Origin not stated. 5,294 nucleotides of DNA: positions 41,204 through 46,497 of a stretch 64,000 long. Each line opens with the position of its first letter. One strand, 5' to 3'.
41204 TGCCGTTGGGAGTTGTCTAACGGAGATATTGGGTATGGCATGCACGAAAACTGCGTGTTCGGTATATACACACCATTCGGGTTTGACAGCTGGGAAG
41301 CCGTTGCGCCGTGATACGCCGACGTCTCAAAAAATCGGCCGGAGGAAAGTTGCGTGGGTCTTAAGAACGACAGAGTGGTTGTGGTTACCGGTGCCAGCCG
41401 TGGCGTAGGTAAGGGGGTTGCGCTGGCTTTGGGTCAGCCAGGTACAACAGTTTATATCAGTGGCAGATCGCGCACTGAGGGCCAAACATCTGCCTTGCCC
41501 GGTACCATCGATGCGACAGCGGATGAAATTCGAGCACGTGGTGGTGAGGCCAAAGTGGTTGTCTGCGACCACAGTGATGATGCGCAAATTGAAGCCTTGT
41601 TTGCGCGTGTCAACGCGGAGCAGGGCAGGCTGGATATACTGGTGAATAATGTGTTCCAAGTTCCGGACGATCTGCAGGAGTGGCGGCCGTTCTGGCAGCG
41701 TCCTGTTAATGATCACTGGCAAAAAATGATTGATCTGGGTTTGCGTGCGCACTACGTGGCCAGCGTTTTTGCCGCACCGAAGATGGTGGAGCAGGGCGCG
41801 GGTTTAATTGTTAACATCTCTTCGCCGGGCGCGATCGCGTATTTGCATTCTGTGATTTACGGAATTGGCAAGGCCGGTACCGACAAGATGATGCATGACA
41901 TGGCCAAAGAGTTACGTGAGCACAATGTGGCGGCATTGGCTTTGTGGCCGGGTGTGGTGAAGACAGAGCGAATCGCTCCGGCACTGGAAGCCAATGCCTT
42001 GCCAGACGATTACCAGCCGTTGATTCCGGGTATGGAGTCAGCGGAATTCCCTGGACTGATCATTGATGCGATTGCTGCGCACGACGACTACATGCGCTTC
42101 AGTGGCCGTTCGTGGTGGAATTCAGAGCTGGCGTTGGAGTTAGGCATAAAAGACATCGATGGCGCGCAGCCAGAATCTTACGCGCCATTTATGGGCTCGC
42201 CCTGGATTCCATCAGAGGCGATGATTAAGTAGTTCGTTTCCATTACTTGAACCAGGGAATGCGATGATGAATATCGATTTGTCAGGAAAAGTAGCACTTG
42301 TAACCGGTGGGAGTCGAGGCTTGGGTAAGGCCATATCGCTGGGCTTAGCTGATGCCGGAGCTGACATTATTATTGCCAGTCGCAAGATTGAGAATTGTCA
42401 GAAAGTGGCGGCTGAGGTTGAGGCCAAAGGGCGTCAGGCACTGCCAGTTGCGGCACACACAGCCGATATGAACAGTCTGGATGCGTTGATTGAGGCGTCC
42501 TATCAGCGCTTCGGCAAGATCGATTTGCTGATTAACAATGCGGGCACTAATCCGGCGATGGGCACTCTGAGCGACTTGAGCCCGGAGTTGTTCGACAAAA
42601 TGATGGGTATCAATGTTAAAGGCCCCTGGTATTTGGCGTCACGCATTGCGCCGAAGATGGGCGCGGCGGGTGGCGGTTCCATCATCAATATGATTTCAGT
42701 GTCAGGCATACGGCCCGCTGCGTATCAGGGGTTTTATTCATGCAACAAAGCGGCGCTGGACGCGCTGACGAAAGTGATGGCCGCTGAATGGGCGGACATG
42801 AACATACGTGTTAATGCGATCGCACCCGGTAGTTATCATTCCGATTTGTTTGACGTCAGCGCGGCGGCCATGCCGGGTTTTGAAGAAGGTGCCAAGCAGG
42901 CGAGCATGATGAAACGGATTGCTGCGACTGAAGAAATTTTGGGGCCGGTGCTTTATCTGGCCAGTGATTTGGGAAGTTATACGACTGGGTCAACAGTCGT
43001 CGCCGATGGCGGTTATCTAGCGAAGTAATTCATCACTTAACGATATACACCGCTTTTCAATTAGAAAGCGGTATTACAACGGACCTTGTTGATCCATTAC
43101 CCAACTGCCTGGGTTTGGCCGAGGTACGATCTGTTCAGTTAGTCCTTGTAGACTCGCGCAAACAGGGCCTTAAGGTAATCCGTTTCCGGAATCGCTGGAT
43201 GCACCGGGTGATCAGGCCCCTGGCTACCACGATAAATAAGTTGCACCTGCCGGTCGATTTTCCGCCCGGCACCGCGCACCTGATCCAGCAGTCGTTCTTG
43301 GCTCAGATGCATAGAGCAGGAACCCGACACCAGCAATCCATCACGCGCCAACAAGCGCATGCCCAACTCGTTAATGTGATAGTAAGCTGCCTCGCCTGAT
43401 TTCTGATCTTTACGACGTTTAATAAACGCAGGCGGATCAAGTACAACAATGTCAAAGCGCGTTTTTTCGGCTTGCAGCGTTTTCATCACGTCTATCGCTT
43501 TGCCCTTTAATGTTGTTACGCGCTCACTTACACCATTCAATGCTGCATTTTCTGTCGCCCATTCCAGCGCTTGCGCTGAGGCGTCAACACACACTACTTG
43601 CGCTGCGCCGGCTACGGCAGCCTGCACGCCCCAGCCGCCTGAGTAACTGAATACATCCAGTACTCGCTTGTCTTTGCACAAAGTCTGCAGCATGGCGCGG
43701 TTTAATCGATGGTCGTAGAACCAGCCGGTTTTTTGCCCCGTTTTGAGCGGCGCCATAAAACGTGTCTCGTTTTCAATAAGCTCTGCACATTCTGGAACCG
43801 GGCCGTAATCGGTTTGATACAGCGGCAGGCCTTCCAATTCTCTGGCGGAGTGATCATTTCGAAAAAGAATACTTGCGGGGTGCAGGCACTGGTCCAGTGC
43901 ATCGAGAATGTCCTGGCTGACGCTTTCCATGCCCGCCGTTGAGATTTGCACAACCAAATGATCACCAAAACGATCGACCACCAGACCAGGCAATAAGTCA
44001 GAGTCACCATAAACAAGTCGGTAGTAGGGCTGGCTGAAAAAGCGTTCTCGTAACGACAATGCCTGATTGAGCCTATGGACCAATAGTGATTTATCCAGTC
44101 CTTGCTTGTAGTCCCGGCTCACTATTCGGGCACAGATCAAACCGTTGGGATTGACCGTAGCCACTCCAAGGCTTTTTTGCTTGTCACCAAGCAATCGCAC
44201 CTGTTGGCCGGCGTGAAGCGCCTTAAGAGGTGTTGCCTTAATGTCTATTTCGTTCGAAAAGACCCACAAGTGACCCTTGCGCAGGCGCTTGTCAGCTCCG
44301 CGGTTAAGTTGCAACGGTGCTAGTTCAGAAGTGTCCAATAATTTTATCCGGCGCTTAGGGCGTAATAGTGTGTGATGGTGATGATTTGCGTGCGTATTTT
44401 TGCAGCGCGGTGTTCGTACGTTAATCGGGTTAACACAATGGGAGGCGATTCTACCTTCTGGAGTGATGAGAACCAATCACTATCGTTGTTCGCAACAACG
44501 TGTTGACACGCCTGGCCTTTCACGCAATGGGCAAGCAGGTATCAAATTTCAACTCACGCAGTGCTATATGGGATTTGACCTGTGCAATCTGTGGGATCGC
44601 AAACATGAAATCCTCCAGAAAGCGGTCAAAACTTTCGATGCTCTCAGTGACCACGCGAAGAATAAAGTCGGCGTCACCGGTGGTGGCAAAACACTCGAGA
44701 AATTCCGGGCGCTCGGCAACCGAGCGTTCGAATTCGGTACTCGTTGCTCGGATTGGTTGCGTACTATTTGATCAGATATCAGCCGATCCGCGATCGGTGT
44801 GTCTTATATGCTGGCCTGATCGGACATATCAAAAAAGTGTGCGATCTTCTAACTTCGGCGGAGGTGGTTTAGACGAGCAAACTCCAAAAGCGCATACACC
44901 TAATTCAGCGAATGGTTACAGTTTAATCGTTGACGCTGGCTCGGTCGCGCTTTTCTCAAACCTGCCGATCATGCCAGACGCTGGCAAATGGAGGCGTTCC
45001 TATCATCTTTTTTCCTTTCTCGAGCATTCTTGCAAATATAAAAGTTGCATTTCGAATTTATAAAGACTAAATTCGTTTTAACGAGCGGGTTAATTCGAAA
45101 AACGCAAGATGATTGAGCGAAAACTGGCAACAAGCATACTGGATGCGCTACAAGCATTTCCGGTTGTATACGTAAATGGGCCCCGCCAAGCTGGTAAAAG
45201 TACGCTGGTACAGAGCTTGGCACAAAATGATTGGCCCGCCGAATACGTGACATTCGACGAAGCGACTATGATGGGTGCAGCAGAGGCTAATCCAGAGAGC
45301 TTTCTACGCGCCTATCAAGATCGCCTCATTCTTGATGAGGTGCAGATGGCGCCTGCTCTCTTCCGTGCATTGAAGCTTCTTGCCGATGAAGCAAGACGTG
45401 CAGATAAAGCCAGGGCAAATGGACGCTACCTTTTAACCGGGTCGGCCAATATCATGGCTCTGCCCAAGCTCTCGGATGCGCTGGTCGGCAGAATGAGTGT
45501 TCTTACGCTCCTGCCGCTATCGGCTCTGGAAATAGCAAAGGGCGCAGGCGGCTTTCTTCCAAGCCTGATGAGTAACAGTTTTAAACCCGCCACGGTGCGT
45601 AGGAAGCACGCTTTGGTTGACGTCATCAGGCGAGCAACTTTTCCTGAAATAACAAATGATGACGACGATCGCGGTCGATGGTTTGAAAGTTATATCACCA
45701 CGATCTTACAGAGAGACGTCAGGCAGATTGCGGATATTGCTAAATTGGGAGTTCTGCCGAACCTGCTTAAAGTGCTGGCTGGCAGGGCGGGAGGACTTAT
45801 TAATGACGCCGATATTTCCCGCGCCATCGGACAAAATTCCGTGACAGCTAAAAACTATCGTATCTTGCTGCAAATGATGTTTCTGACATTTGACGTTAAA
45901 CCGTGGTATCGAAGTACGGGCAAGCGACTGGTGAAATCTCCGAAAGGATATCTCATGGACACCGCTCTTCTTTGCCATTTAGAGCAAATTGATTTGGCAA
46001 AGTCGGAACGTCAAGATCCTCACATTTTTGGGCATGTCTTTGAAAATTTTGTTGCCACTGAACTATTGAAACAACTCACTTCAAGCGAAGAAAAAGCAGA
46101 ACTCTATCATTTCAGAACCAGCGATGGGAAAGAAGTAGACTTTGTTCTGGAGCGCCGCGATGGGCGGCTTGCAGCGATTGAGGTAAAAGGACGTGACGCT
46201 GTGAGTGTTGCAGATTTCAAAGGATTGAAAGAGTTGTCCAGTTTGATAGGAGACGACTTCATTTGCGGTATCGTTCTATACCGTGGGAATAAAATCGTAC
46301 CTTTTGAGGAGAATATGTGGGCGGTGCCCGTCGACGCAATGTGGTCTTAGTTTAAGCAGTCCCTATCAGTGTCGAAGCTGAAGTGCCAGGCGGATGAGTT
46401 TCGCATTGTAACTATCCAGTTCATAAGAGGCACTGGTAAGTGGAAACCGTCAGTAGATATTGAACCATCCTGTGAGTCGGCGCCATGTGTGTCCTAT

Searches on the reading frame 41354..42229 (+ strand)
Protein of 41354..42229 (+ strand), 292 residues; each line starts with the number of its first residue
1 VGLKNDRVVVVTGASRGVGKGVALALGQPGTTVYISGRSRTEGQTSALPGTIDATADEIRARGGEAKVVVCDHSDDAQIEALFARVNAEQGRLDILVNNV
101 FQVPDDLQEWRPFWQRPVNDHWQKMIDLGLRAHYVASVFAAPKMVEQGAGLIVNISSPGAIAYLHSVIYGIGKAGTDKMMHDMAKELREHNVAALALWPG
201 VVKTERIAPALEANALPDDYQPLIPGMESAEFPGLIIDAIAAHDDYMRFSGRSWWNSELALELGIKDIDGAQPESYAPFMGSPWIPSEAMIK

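Call 41: search_protein_families(library=pfam, proteins=[window:41354-42229:+], max_evalue=0.00001)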
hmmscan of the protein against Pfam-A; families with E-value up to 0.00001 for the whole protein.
window:41354-42229:+ (292 aa): 2 families
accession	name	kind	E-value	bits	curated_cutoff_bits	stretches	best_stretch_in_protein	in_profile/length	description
PF00106.31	adh_short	-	1.1e-34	120.1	26.6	1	7-208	1-188/195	short chain dehydrogenase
PF13561.12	adh_short_C2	-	2e-24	86.9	27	1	13-219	1-193/236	Enoyl-(Acyl carrier protein) reductase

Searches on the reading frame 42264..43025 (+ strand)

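Call 41: search_protein_families(library=pfam, proteins=[window:42264-43025:+], max_evalue=0.00001)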
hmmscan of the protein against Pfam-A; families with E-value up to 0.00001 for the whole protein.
window:42264-43025:+ (254 aa): 4 families
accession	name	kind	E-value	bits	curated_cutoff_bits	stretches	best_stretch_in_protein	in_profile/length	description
PF13561.12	adh_short_C2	-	1.9e-51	175.4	27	1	18-251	6-235/236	Enoyl-(Acyl carrier protein) reductase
PF00106.31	adh_short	-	1e-49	169.1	26.6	1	9-196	1-187/195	short chain dehydrogenase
PF08659.16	KR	-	1e-12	48.8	22.6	1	11-173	3-164/180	KR domain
PF23441.1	SDR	-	4.9e-06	26.6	27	1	9-251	8-255/258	SDR-like rossmann domain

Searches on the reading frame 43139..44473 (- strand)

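Call 41: search_protein_families(library=pfam, proteins=[window:43139-44473:-], max_evalue=0.00001)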
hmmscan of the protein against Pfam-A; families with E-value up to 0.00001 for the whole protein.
window:43139-44473:- (444 aa): 10 families
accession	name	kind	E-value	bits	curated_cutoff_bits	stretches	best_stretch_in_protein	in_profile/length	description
PF10672.15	Methyltrans_SAM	-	6.8e-17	62.1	27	1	228-353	84-209/286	S-adenosylmethionine-dependent methyltransferase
PF17785.7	PUA_3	-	9.2e-15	54.6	22.6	1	54-120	1-64/64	PUA-like domain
PF03602.21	Cons_hypoth95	-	2.5e-13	50.6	24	1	261-348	35-122/182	Conserved hypothetical protein 95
PF09445.16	Methyltransf_15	-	1.6e-12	47.7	22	1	269-409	2-140/165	RNA cap guanine-N2 methyltransferase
PF13847.12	Methyltransf_31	-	1.6e-08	34.8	27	1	267-391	3-114/145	Methyltransferase domain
PF05175.20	MTS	-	1.4e-07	31.8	23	1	259-379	21-134/170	Methyltransferase small domain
PF06325.19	PrmA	-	1e-06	28.9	22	1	264-344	158-231/296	Ribosomal protein L11 methyltransferase (PrmA)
PF02005.22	TRM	-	1.9e-06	27.8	27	1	263-347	45-128/376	N2,N2-dimethylguanosine tRNA methyltransferase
PF13649.12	Methyltransf_25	-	6.7e-06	27.2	27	0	271-345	1-70/97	Methyltransferase domain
PF02475.24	TRM5-TYW2_MTfase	-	8.4e-06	26.3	28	0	263-338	32-108/164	TRM5/TYW2 methyltransferase domain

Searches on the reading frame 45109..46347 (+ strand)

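Call 10: search_protein_families(library=pfam, proteins=[window:45109-46347:+], max_evalue=0.001)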
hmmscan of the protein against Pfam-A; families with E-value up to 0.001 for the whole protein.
window:45109-46347:+ (413 aa): 2 families
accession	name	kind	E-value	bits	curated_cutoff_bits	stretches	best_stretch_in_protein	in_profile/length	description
PF13635.12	DUF4143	-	5.6e-43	146.9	28.1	1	201-360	1-158/160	Domain of unknown function (DUF4143)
PF13173.12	AAA_14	-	4.9e-23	82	27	1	18-142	3-128/129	AAA domain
